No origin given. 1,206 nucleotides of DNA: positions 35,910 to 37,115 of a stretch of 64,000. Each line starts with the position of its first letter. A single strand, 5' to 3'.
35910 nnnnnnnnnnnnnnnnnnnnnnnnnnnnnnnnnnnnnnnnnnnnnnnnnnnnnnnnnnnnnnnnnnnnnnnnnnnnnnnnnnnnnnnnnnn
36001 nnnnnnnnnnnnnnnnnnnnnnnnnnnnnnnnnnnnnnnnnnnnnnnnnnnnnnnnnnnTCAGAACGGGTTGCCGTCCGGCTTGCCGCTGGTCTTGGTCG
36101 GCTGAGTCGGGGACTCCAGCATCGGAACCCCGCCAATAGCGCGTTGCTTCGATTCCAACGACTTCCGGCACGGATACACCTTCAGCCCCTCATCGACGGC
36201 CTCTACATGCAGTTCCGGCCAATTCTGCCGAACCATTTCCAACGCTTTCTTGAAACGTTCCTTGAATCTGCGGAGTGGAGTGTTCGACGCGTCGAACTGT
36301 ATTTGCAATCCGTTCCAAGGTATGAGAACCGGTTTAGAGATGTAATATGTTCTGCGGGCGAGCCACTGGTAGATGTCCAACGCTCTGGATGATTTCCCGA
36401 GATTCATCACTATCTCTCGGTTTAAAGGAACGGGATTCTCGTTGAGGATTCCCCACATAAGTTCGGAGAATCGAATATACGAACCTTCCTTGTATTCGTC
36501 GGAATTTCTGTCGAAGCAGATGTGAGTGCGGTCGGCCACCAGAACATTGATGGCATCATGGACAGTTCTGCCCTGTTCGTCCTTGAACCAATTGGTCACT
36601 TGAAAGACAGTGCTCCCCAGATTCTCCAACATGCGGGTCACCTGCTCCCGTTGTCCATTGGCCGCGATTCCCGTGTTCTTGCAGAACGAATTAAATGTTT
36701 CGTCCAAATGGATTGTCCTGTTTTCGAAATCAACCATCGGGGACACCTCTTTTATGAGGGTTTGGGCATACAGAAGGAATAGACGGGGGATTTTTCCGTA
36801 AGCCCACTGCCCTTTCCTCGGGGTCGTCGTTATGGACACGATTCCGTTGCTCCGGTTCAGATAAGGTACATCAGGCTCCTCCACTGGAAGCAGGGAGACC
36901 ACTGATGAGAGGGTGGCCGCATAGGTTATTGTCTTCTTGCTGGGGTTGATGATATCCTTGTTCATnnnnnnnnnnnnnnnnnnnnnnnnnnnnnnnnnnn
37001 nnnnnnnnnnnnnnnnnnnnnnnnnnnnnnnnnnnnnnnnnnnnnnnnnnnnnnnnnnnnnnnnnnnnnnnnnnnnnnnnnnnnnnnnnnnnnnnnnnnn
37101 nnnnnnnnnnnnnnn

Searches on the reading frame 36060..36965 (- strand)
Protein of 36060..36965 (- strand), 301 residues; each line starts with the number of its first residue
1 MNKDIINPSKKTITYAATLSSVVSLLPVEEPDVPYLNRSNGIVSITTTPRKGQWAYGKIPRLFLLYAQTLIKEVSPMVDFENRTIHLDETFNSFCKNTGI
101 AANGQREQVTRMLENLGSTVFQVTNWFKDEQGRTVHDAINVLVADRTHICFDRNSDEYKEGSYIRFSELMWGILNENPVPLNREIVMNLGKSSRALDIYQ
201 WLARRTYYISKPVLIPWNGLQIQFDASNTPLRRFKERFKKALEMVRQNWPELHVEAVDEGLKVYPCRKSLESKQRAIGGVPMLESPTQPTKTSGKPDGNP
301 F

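Call 3: search_protein_families(library=pfam, proteins=[window:36060-36965:-], max_evalue=0.01)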
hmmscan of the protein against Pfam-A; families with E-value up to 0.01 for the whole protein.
window:36060-36965:- (301 aa): 2 families
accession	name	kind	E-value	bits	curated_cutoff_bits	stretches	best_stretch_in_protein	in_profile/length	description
PF04796.18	RepA_C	-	6.9e-11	43.2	26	1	56-209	3-165/181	Plasmid encoded RepA protein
PF01051.27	Rep3_N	-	0.0095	16.8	22.4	0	62-202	22-140/141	Initiator Replication protein, WH1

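Call 12: search_dna_similar(query=window:36060-36965:-, collection=plasmids, mode=protein, max_rows=30)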
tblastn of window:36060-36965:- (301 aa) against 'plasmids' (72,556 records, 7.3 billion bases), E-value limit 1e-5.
Records with a match: 826; places in all: 855; records where one place covers at least 80% of the query: 244.
Best place of each record, by identity: <60% 826.
By first word of the organism name: Ralstonia 147; Klebsiella 54; Acetobacter 43; Escherichia 40; uncultured 35; Burkholderia 35; Enterobacter 32; Azospirillum 31; Roseomonas 31; Xylella 30; and 104 more.
By predicted mobility (MOB-suite, as given by PLSDB): conjugative 335; non-mobilizable 274; mobilizable 217.
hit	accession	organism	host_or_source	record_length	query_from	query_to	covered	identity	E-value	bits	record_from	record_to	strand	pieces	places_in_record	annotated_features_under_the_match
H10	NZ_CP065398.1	Bifidobacterium longum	cell culture,feces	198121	9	276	89%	35.4%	8e-41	157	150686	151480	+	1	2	replication protein RepA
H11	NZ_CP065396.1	Bifidobacterium longum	cell culture,feces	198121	9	276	89%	35.4%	8e-41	157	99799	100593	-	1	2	replication protein RepA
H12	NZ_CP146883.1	Bifidobacterium longum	-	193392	9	276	89%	34.7%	3e-40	156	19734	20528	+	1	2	replication protein RepA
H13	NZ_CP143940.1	Bifidobacterium longum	Homo sapiens,cell culture,human fecal ...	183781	9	265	85%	36.2%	4e-41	159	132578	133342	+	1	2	replication protein RepA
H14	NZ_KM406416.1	Bifidobacterium breve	-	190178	9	265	85%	36.2%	1e-40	157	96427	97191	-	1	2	replication protein RepA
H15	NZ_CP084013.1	Bifidobacterium longum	Homo sapiens,pure culture,human feces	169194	9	276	89%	34.3%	1e-39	154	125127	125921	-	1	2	replication protein RepA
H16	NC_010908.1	Bifidobacterium asteroides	-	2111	4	272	89%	29.7%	1e-22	104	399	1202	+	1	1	replication protein RepA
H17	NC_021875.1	Bifidobacterium catenulatum subsp. kashiwanohense JCM 15439 ...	-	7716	2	270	89%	29.3%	1e-25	114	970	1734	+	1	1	replication protein RepA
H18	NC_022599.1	Micrococcus sp. V7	-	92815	6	275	90%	29.0%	1e-25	114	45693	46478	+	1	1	replication protein RepA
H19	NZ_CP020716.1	Cnuibacter physcomitrellae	Physcomitrium patens,single cell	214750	6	276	90%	28.8%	2e-19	96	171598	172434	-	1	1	replication protein RepA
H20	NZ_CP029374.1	Paracidovorax citrulli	Melon,rotted fruit from symptomatic ...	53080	18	299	94%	27.3%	5e-13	77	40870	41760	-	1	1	replication protein RepA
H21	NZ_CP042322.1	Paracidovorax citrulli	whole organism,watermelon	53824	18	299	94%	27.3%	5e-13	77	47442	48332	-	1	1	replication protein RepA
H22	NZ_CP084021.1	Bifidobacterium longum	Homo sapiens,pure culture,human feces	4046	15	270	85%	29.9%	2e-25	113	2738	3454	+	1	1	replication protein RepA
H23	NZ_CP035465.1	Bifidobacterium pullorum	dog,single cell,brown poodle feces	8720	15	270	85%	29.9%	9e-24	108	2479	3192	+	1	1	replication protein RepA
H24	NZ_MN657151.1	Polaromonas sp.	-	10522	22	276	85%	29.7%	1e-22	104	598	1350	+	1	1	replication protein RepA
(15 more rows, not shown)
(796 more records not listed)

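Call 15: get_annotated_region(hit=H14, flank=7000)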
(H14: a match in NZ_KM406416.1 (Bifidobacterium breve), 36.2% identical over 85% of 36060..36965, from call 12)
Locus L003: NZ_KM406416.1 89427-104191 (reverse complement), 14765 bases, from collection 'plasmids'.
description: Bifidobacterium breve strain JCM 7017 plasmid megaplasmid pMP7017, complete sequence
organism: Bifidobacterium breve (NCBI taxid 1685)
taxonomy: Bacteria; Actinomycetota; Actinomycetes; Bifidobacteriales; Bifidobacteriaceae; Bifidobacterium; Bifidobacterium breve
host: -; source: -; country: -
typing (MOB-suite, as given by PLSDB): non-mobilizable; replicon rep_cluster_329
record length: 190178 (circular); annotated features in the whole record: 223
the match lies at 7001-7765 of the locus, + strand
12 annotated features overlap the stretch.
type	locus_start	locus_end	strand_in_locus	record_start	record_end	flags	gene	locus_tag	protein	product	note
CDS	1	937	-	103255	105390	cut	-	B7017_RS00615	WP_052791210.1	hypothetical protein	-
CDS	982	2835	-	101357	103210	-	-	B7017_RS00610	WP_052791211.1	cell division protein FtsK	-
CDS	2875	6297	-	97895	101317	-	-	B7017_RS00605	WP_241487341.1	FtsK/SpoIIIE domain-containing protein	-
CDS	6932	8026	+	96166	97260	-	-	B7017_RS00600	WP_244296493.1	replication protein RepA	-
CDS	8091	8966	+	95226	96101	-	-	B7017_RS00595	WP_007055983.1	hypothetical protein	-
CDS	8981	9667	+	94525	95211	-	-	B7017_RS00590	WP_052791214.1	hypothetical protein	-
CDS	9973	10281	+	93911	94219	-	-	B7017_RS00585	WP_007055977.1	hypothetical protein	-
CDS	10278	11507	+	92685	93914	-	-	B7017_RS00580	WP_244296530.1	HipA domain-containing protein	-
CDS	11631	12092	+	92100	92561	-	-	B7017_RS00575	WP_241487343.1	hypothetical protein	-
CDS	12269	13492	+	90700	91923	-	-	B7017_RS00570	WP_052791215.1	RNA-guided endonuclease TnpB family protein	-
CDS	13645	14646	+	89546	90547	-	-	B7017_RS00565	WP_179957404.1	hypothetical protein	-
CDS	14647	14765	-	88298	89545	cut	-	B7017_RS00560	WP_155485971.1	phage tail tip lysozyme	-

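Call 16: get_annotated_region(hit=H10, flank=7000)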
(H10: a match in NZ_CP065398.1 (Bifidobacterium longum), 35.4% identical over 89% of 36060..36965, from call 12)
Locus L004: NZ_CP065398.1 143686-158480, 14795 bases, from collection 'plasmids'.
description: Bifidobacterium longum strain I2-2-3 plasmid p1, complete sequence
organism: Bifidobacterium longum (NCBI taxid 216816)
taxonomy: Bacteria; Actinomycetota; Actinomycetes; Bifidobacteriales; Bifidobacteriaceae; Bifidobacterium; Bifidobacterium longum
host: -; source: cell culture,feces; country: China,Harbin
typing (MOB-suite, as given by PLSDB): non-mobilizable; replicon rep_cluster_329
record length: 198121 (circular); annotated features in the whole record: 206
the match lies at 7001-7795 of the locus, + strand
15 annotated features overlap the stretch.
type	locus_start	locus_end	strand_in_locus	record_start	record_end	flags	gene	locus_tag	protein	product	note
CDS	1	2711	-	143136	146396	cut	-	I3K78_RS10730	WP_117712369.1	FtsK/SpoIIIE domain-containing protein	-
CDS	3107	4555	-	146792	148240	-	-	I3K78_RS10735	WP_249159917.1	transposase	-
CDS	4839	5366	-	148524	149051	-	-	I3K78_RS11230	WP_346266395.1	RNA-guided endonuclease TnpB family protein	-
CDS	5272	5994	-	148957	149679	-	-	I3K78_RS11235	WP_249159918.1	transposase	-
CDS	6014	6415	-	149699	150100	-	tnpA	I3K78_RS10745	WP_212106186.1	IS200/IS605 family transposase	-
CDS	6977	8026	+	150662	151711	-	-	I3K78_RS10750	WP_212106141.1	replication protein RepA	-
CDS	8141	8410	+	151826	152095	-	-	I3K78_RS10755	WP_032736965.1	hypothetical protein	-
CDS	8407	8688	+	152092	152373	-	-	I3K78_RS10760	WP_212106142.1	ribbon-helix-helix protein, CopG family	GO:0006355 - regulation of DNA-templated transcription [Evidence IEA]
CDS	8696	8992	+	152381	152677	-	-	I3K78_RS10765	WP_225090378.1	hypothetical protein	-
CDS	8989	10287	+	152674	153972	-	-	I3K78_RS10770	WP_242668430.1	HipA domain-containing protein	-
CDS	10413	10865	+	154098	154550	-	-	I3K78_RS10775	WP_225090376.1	hypothetical protein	-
CDS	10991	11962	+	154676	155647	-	-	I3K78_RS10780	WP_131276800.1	hypothetical protein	-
CDS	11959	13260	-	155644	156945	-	-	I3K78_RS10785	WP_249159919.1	phage tail tip lysozyme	-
CDS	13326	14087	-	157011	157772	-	-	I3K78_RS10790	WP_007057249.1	hypothetical protein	-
CDS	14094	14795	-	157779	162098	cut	-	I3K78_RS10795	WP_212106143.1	ATP-binding protein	-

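Call 26: find_encoding_contigs(protein=window:36060-36965:-, flank=8000, max_places=10)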
Protein window:36060-36965:- (301 aa): 21 contigs read that carry it; 10 places shown.
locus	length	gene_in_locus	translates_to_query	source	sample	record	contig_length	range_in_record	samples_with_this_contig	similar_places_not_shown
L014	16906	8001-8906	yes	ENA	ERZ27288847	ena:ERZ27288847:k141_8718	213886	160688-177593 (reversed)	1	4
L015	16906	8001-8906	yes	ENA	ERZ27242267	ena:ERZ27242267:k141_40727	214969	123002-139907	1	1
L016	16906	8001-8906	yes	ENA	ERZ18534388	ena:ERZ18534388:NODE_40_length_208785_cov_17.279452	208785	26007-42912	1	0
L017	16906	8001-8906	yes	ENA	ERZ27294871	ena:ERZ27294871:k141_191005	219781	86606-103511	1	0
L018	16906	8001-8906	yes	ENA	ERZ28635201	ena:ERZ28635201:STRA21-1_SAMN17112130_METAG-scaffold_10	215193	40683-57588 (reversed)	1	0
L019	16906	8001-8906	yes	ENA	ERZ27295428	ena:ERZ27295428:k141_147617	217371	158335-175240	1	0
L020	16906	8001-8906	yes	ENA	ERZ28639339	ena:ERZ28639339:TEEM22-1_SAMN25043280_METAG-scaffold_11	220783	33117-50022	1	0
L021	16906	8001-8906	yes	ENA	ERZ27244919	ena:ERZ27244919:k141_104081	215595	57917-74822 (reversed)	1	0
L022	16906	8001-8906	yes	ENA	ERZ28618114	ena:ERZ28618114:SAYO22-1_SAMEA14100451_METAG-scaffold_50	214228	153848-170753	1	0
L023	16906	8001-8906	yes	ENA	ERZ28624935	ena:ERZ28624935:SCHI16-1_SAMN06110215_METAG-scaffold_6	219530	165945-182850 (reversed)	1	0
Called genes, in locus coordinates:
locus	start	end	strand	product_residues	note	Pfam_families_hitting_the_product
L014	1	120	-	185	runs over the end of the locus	-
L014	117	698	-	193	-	-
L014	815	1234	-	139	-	-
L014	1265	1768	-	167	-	PF14354:Lar_restr_allev (faint)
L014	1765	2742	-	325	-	-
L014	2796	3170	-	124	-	-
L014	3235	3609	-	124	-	-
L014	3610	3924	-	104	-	-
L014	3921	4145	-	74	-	-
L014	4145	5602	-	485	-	PF01385:OrfB_IS605, PF07282:Cas12f1-like_TNB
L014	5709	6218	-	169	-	-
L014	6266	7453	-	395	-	PF04203:Sortase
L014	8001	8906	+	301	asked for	PF04796:RepA_C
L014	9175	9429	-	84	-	-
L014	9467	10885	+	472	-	PF01385:OrfB_IS605, PF07282:Cas12f1-like_TNB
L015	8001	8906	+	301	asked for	PF04796:RepA_C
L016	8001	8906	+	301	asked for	PF04796:RepA_C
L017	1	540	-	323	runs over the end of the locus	-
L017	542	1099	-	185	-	-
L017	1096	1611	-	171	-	-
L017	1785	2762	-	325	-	-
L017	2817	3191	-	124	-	-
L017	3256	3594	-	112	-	-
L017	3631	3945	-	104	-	-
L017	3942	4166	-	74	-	-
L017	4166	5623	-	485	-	PF01385:OrfB_IS605, PF07282:Cas12f1-like_TNB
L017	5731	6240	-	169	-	-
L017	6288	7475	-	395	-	PF04203:Sortase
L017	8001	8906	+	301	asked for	PF04796:RepA_C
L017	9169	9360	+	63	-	-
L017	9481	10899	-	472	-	PF01385:OrfB_IS605, PF07282:Cas12f1-like_TNB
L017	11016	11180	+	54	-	-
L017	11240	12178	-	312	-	PF07510:GmrSD_C (weak)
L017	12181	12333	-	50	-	-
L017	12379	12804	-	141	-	PF14018:DUF4234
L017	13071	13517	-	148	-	-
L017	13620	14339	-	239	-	PF00877:NLPC_P60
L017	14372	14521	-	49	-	-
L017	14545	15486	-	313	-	-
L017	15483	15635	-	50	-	-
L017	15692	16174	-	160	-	PF05257:CHAP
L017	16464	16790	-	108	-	-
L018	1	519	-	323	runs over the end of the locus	-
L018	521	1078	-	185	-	-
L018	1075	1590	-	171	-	-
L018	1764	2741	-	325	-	-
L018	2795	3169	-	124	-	-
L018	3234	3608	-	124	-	-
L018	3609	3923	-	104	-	-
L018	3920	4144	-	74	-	-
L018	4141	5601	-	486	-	PF01385:OrfB_IS605, PF07282:Cas12f1-like_TNB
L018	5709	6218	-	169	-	-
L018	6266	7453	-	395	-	PF04203:Sortase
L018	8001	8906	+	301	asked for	PF04796:RepA_C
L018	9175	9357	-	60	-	-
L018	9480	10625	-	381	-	PF01385:OrfB_IS605, PF07282:Cas12f1-like_TNB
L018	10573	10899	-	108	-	-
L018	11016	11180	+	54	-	-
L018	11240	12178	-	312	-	PF07510:GmrSD_C (weak)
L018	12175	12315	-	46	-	PF12664:DUF3789 (weak)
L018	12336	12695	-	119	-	PF14018:DUF4234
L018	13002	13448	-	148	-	-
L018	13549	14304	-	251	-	PF00877:NLPC_P60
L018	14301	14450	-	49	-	-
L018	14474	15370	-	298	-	-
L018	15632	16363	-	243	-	PF05257:CHAP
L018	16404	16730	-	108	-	-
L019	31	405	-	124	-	-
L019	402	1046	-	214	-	PF16475:DUF5052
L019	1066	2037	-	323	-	-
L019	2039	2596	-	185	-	-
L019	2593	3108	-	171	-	-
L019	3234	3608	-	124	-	-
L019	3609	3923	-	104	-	-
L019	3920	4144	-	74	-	-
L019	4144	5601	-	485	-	PF01385:OrfB_IS605, PF07282:Cas12f1-like_TNB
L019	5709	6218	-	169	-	-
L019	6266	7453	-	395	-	PF04203:Sortase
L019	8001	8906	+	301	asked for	PF04796:RepA_C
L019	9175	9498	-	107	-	-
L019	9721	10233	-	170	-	-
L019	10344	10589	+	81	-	-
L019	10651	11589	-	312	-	PF07510:GmrSD_C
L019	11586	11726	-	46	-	-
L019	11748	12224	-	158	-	PF14018:DUF4234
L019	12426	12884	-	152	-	-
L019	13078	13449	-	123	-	PF01797:Y1_Tnp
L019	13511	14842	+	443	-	PF01385:OrfB_IS605, PF07282:Cas12f1-like_TNB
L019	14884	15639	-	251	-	PF00877:NLPC_P60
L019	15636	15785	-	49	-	-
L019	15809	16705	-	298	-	-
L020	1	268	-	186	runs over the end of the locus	-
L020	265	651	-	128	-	-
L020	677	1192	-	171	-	PF02861:Clp_N (weak)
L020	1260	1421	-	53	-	-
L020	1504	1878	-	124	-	-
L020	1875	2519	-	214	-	PF16475:DUF5052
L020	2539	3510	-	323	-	-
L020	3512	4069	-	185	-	-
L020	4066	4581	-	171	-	-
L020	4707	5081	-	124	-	-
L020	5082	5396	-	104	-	-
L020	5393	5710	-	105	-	-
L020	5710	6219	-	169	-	-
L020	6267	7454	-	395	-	PF04203:Sortase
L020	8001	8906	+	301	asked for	PF04796:RepA_C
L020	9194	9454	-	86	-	-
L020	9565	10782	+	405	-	PF12323:HTH_OrfB_IS605, PF01385:OrfB_IS605, PF07282:Cas12f1-like_TNB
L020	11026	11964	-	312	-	PF07510:GmrSD_C (weak)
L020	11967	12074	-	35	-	-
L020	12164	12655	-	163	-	PF14018:DUF4234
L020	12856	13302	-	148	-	-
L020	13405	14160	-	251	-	PF00877:NLPC_P60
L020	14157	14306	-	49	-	-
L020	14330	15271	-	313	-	-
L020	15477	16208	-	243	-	PF05257:CHAP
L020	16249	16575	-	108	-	-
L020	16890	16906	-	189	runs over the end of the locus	PF00436:SSB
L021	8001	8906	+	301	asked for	PF04796:RepA_C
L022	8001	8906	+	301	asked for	PF04796:RepA_C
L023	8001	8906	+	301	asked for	PF04796:RepA_C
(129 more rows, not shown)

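Call 67: search_protein_families(library=ncbifam, proteins=[window:36060-36965:-], max_evalue=0.001)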
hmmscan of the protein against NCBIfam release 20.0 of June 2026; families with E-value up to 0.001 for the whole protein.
window:36060-36965:- (301 aa): 0 families
